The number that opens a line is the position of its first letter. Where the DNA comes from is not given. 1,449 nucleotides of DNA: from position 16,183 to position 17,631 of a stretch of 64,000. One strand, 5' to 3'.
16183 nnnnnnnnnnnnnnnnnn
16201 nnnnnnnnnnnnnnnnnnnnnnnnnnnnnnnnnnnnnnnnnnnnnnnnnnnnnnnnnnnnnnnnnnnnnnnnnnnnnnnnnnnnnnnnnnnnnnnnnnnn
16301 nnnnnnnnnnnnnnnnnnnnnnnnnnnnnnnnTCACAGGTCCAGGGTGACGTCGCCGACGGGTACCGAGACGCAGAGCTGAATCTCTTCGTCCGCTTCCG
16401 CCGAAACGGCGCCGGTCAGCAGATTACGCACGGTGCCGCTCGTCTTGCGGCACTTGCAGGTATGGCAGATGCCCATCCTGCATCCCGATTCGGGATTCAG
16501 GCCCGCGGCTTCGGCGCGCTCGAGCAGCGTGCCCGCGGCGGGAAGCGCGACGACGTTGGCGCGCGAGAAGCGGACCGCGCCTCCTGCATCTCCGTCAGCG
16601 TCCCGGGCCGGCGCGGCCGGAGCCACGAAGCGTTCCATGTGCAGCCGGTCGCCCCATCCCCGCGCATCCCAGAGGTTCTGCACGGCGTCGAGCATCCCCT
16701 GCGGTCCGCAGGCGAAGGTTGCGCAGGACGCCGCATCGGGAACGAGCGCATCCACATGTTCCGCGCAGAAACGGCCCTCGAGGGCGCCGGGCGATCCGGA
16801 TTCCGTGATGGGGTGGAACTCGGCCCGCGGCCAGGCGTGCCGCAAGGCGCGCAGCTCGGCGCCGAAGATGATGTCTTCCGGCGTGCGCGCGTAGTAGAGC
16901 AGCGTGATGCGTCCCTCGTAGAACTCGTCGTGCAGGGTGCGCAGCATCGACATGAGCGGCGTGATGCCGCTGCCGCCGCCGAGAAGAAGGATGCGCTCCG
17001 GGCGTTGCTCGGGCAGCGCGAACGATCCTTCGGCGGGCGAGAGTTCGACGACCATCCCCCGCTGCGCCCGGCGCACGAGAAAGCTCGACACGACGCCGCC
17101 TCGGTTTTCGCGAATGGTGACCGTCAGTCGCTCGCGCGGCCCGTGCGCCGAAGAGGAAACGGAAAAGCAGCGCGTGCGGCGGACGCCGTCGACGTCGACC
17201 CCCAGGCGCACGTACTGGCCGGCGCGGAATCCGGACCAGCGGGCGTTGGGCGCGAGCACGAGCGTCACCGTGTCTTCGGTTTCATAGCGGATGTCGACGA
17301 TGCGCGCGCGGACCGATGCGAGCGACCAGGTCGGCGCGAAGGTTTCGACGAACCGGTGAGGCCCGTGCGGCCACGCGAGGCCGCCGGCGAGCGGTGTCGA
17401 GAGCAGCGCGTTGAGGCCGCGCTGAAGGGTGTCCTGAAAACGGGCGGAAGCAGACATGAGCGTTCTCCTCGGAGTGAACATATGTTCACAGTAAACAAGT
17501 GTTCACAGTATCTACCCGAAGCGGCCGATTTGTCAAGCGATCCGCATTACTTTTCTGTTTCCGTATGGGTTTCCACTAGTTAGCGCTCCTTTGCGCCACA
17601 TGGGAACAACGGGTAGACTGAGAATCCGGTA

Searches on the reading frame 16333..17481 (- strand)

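Call 65: search_protein_families(library=ncbifam, proteins=[window:16333-17481:-], max_evalue=0.00001)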
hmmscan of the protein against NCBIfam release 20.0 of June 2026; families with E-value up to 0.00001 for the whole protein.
window:16333-17481:- (382 aa): 19 families
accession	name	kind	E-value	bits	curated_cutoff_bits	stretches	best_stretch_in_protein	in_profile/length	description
NF007964.0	PRK10684.1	equivalog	9.1e-47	159.6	383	1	54-362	7-312/333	NADH oxidoreductase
NF058606.1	GlBtMonoRdsGbcB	equivalog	2.3e-41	141.9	500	1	50-381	7-361/362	glycine betaine monooxygenase reductase subunit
NF040810.1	BenC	equivalog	1e-36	126.8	430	1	55-287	103-332/333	benzoate 1,2-dioxygenase electron transfer component BenC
TIGR02160.1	PA_CoA_Oxy5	hypoth_equivalog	1.8e-35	122.4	420.8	1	60-352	5-318/352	1,2-phenylacetyl-CoA epoxidase subunit PaaE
NF045803.1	MethMoxFADbindMmoC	equivalog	1.1e-28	100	500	1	58-287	108-342/343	aromatic/alkene monooxygenase hydroxylase FAD-binding subunit MmoC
NF009805.0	PRK13289.1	equivalog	5.8e-24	84.8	432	1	66-285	164-392/399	NO-inducible flavohemoprotein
NF008822.0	PRK11872.1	equivalog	1.1e-21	77.2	402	1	56-286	106-336/341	anthranilate 1,2-dioxygenase electron transfer component AntC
NF004317.0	PRK05713.1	equivalog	3.2e-13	49.6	338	1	55-242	90-274/312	iron-sulfur-binding ferredoxin reductase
NF005963.0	PRK08051.1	equivalog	1.5e-11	44.1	230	1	57-239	4-180/233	NAD(P)H-flavin reductase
NF000796.0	PRK00054.1-1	equivalog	2.6e-10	40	224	1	58-286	5-204/254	dihydroorotate dehydrogenase electron transfer subunit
NF008178.0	PRK10926.1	equivalog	4.4e-09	36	390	1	57-217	5-162/248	ferredoxin--NADP(+) reductase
NF006220.0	PRK08345.1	subfamily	2.5e-08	33.5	395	1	83-214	41-168/294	cytochrome-c3 hydrogenase subunit gamma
NF052252.1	flav_redu_LuxG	exception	5.7e-08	32.2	340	1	61-268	5-210/232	flavin mononucleotide reductase LuxG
NF000799.0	PRK00054.1-4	equivalog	1.3e-07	30.9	314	0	84-272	32-207/258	dihydroorotate dehydrogenase electron transfer subunit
NF004859.0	PRK06214.1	equivalog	1.3e-07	30.7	432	1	103-215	325-447/539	sulfite reductase subunit alpha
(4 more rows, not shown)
